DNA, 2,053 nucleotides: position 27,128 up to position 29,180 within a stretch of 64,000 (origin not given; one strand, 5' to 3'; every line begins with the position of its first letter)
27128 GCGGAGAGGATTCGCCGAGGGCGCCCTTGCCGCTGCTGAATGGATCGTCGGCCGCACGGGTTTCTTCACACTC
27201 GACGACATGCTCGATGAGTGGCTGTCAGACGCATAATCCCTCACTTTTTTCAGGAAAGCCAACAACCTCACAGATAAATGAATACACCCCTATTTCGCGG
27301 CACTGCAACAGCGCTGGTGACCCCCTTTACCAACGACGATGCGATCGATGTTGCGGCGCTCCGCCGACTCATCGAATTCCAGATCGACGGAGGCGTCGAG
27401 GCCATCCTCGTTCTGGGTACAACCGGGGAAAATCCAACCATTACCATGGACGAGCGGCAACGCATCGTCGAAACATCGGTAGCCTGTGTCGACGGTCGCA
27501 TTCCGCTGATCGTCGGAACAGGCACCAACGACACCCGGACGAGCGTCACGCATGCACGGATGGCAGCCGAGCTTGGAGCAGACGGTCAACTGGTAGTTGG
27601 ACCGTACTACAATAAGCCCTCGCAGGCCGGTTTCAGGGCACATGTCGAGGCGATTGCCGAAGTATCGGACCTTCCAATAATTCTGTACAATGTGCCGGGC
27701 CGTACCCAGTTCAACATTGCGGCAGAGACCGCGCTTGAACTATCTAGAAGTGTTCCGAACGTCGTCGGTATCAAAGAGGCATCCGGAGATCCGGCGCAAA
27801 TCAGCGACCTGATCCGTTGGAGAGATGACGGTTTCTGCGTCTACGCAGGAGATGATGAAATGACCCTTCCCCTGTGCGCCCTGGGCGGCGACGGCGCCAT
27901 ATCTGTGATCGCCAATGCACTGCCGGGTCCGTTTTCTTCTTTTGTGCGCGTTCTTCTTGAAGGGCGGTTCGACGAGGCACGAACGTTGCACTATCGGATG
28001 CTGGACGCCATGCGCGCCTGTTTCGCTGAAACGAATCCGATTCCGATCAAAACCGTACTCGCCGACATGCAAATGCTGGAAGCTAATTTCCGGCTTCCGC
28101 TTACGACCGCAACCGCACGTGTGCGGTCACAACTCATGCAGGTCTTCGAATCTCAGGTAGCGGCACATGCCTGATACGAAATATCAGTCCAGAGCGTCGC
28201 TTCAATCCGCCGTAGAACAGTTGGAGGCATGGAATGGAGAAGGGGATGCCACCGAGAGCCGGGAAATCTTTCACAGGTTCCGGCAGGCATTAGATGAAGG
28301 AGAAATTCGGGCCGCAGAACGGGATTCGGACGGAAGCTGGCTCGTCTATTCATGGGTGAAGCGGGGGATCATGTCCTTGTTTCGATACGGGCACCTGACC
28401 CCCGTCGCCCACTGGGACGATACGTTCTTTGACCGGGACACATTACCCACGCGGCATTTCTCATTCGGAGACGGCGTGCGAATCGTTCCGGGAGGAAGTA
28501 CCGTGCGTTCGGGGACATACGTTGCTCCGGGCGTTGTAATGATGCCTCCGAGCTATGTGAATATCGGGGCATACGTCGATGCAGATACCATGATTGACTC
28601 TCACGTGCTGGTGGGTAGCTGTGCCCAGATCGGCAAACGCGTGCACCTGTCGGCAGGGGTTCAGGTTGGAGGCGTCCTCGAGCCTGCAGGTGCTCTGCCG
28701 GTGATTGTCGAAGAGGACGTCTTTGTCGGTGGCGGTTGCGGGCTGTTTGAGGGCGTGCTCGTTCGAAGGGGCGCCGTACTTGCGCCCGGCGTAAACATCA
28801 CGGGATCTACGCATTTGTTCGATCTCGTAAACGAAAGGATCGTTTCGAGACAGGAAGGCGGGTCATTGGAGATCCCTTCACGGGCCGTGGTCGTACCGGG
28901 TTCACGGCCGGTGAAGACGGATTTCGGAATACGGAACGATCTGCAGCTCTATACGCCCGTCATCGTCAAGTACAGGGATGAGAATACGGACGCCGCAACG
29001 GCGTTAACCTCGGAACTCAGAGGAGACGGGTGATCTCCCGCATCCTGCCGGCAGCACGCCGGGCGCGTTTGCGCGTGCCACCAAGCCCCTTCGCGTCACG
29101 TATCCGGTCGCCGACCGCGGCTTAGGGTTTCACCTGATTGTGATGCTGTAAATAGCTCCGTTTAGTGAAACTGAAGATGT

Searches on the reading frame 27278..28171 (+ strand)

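Call 69: search_protein_families(library=pfam, proteins=[window:27278-28171:+], max_evalue=0.00001)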
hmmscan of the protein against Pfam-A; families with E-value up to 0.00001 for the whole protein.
window:27278-28171:+ (298 aa): 1 family
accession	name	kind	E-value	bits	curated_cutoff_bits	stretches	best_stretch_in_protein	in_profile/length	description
PF00701.28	DHDPS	-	5.3e-88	294.9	22.1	1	6-291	2-287/289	Dihydrodipicolinate synthetase family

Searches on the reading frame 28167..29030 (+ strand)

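Call 69: search_protein_families(library=pfam, proteins=[window:28167-29030:+], max_evalue=0.00001)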
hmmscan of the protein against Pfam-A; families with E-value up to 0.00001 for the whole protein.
window:28167-29030:+ (288 aa): 2 families
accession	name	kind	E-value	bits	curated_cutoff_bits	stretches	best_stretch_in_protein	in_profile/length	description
PF14805.11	THDPS_N_2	-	1.3e-10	41.7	25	1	18-72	12-65/67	Tetrahydrodipicolinate N-succinyltransferase N-terminal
PF00132.30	Hexapep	-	9.2e-08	31.9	27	0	135-169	2-36/36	Bacterial transferase hexapeptide (six repeats)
